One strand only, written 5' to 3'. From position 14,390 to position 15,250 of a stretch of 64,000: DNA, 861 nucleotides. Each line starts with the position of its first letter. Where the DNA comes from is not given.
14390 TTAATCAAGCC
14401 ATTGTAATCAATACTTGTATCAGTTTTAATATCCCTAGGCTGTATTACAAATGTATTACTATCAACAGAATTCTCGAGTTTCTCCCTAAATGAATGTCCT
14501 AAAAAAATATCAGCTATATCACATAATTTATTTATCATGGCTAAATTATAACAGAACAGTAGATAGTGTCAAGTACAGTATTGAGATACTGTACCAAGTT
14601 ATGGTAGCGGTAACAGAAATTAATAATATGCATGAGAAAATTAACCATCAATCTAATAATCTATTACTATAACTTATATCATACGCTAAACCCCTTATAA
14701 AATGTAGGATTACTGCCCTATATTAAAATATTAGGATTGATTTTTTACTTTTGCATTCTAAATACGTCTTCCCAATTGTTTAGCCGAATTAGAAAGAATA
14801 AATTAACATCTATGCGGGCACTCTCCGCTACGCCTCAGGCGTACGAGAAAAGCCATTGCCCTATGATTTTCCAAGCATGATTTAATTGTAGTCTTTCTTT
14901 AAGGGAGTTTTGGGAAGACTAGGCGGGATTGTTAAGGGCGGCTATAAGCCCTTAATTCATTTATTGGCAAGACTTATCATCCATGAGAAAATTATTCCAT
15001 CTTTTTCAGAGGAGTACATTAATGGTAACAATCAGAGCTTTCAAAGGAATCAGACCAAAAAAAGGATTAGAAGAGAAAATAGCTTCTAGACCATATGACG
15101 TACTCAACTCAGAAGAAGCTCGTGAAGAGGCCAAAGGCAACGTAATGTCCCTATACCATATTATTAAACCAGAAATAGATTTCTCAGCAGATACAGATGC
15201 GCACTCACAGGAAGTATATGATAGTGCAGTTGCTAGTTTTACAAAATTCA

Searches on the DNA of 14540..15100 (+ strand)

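Call 4: search_rna_families(source=window, start=14540, end=15100, threshold=evalue, max_evalue=10, show_alignments=4)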
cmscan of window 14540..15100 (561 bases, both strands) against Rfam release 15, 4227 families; matches with E-value up to 10: 4.
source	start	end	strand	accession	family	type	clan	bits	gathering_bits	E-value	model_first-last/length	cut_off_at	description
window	14627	14692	+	RF00569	SNORD19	Gene; snRNA; snoRNA; CD-box;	CL00048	19.9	35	0.6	1-76/76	no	Small nucleolar RNA SNORD19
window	14790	14941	+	RF02193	TCL6_3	Gene; lncRNA;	-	17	40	0.29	1-139/139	no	T-cell leukemia/lymphoma 6 conserved region 3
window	14975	15019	-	RF02063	STnc350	Gene; sRNA;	-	16.3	60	2.8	1-68/68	no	Salmonella enterica sRNA STnc350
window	15000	15056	-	RF01977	HOTAIRM1_3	Gene; lncRNA;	-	11.7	37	3.1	1-59/59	no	HOX antisense intergenic RNA myeloid 1 conserved region 3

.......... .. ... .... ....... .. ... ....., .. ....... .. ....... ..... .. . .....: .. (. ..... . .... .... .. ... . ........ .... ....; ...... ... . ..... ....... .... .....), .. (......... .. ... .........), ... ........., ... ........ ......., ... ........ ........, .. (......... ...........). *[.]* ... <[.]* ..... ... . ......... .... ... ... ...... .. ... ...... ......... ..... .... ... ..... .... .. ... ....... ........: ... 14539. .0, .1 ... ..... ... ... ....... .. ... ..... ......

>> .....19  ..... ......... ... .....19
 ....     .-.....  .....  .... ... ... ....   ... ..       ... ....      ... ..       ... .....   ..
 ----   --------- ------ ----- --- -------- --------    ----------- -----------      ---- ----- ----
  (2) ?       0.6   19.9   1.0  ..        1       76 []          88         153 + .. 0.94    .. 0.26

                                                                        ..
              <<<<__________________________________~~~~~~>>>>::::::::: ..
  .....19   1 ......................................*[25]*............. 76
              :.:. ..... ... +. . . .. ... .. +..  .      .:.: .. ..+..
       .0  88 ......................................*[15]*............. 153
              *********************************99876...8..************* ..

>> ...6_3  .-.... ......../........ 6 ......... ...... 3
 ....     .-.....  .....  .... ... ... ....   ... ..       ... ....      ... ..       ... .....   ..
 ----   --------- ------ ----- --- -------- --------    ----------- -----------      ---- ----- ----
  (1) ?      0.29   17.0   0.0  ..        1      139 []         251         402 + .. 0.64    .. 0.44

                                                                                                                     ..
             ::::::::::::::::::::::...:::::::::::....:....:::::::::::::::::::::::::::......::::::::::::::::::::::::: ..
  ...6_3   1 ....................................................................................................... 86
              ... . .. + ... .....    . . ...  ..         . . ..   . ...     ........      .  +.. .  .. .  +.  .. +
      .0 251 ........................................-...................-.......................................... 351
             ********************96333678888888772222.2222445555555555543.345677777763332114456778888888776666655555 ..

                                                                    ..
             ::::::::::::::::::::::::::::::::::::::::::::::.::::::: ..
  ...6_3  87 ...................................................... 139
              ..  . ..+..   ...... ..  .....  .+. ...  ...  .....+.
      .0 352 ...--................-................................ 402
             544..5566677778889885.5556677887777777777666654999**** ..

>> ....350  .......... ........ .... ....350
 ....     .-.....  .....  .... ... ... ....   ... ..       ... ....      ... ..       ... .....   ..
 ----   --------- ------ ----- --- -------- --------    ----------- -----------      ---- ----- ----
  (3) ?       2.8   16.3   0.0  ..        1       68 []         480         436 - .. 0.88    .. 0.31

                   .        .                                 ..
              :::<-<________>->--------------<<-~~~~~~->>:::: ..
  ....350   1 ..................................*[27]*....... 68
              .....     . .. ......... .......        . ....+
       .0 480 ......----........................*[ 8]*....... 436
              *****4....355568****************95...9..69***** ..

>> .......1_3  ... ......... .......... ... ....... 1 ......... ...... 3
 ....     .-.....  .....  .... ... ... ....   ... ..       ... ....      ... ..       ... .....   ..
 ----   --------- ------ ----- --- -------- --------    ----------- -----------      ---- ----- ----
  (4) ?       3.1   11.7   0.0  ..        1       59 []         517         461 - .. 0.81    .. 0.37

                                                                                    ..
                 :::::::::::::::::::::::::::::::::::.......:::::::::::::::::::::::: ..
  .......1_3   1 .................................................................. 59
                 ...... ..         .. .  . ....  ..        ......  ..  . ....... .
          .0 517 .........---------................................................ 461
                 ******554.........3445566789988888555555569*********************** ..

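Call 12: search_dna_similar(query=window:14560-15021:+, collection=plasmids, mode=distant)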
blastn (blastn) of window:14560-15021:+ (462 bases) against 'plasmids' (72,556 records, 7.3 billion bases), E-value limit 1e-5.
No match.

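Call 38: search_dna_similar(query=window:14640-15021:+, collection=phages, mode=distant, max_evalue=0.01)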
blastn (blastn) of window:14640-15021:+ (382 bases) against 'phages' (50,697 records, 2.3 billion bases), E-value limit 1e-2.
No match.

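Call 55: build_rna_model(alignment_id=A2, structure=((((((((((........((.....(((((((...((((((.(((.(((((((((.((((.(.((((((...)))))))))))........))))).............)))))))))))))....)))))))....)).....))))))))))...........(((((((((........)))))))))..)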
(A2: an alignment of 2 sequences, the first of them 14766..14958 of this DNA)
Model R1 built from alignment A2 (2 sequences, 193 columns); structure: as given.
model positions 193; base pairs 57; branch points 1; effective number of sequences 0.7; information 0.591 bits per position. Calibrated on 0.2 Mb of random sequence (short: E-values are rough).
structure used (alignment columns):
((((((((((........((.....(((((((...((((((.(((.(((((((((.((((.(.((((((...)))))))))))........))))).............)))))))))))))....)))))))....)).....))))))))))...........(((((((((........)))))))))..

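Call 56: search_with_rna_model(model_id=R1, sources=[window, L162, L164, L165, L166, L167, L168, L169, L170, L171, L172, L173, L002, L003, L004, L005, L006, L007, L008, L009, L010, L011, L012, L013, L014, L015, L016, L017, L019, L020, L021, L022, L023, L024, L025, L026, L027, L028, L029, L030, L031, L032, L033, L034, L035, L053, L066, L082, L083, L084, L086, L087, L088, L089, L090, L091, L092, L093, L094, L095, L096, L097, L098, L099, L100], max_evalue=10)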
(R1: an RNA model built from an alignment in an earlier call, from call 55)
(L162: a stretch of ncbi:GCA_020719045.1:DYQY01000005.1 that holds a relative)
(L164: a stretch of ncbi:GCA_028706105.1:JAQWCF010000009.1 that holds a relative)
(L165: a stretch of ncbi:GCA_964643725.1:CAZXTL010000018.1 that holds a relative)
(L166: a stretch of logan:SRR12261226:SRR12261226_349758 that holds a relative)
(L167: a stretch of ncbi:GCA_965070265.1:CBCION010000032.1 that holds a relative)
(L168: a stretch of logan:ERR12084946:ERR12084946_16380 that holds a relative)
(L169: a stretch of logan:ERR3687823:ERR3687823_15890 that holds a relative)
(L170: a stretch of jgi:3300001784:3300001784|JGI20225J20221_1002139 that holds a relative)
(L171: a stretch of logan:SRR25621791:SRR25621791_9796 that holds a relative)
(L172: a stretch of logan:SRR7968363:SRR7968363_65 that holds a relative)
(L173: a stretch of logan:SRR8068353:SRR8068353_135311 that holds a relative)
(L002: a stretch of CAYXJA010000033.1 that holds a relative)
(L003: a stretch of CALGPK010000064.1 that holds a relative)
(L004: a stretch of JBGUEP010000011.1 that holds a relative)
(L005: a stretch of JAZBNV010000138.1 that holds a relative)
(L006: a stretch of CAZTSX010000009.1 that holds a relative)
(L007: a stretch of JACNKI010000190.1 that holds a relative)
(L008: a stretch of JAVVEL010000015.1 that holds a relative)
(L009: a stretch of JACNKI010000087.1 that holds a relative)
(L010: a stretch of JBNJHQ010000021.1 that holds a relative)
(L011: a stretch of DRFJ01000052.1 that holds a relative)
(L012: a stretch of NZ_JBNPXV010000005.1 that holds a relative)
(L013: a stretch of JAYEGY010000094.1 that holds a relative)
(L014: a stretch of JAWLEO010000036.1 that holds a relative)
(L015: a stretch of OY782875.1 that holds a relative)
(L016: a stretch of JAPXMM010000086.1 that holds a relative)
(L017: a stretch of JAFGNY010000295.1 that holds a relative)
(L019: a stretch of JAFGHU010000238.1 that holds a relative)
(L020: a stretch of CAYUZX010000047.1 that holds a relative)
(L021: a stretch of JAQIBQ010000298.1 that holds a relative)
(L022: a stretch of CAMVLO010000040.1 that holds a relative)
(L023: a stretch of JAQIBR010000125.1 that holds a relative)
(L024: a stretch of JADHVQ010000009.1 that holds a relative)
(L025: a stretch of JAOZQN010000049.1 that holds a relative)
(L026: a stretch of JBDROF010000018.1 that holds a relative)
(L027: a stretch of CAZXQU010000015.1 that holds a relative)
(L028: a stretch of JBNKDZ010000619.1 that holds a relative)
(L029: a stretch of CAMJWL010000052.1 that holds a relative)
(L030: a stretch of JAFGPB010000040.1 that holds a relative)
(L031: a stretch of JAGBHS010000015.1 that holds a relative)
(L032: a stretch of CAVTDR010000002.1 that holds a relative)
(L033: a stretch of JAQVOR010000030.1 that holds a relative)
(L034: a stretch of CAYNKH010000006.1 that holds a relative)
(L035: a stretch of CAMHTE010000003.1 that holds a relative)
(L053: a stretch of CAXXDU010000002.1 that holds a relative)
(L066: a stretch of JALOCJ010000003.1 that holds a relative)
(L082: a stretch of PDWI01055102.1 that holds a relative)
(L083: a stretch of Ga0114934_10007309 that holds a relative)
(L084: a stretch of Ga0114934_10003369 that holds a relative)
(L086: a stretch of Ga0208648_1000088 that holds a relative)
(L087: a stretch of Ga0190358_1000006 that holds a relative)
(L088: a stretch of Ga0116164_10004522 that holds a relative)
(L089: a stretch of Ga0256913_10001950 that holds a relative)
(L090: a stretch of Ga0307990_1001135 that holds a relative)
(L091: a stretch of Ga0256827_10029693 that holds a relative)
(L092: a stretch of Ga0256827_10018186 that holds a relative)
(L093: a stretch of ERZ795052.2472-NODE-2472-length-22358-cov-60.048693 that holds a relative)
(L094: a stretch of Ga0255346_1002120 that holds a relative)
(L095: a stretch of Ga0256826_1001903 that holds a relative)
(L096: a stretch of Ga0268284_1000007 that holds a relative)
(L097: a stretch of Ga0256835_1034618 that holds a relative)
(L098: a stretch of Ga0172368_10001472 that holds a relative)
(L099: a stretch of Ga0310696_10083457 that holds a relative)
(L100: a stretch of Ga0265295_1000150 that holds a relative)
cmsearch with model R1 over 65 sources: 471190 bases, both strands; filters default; matches with E-value up to 10: 1.
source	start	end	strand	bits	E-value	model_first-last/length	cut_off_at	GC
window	14766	14958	+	249.9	2.2e-53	1-193/193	no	0.43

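Call 61: search_with_rna_model(model_id=R1, sources=[L180, L181, L182, L183], max_evalue=10, show_alignments=3)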
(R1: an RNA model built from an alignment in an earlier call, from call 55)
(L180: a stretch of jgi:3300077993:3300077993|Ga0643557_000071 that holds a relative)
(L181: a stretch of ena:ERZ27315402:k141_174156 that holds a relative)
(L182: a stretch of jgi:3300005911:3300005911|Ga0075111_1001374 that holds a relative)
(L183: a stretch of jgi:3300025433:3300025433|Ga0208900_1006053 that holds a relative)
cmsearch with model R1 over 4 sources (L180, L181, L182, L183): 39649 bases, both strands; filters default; matches with E-value up to 10: 0.
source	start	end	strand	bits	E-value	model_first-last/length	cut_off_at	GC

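Call 78: search_rna_families(source=window, start=14755, end=14985, threshold=evalue, max_evalue=10)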
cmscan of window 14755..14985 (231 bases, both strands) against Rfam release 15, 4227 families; matches with E-value up to 10: 1.
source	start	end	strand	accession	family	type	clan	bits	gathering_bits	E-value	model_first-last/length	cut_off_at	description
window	14790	14941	+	RF02193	TCL6_3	Gene; lncRNA;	-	17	40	0.12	1-139/139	no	T-cell leukemia/lymphoma 6 conserved region 3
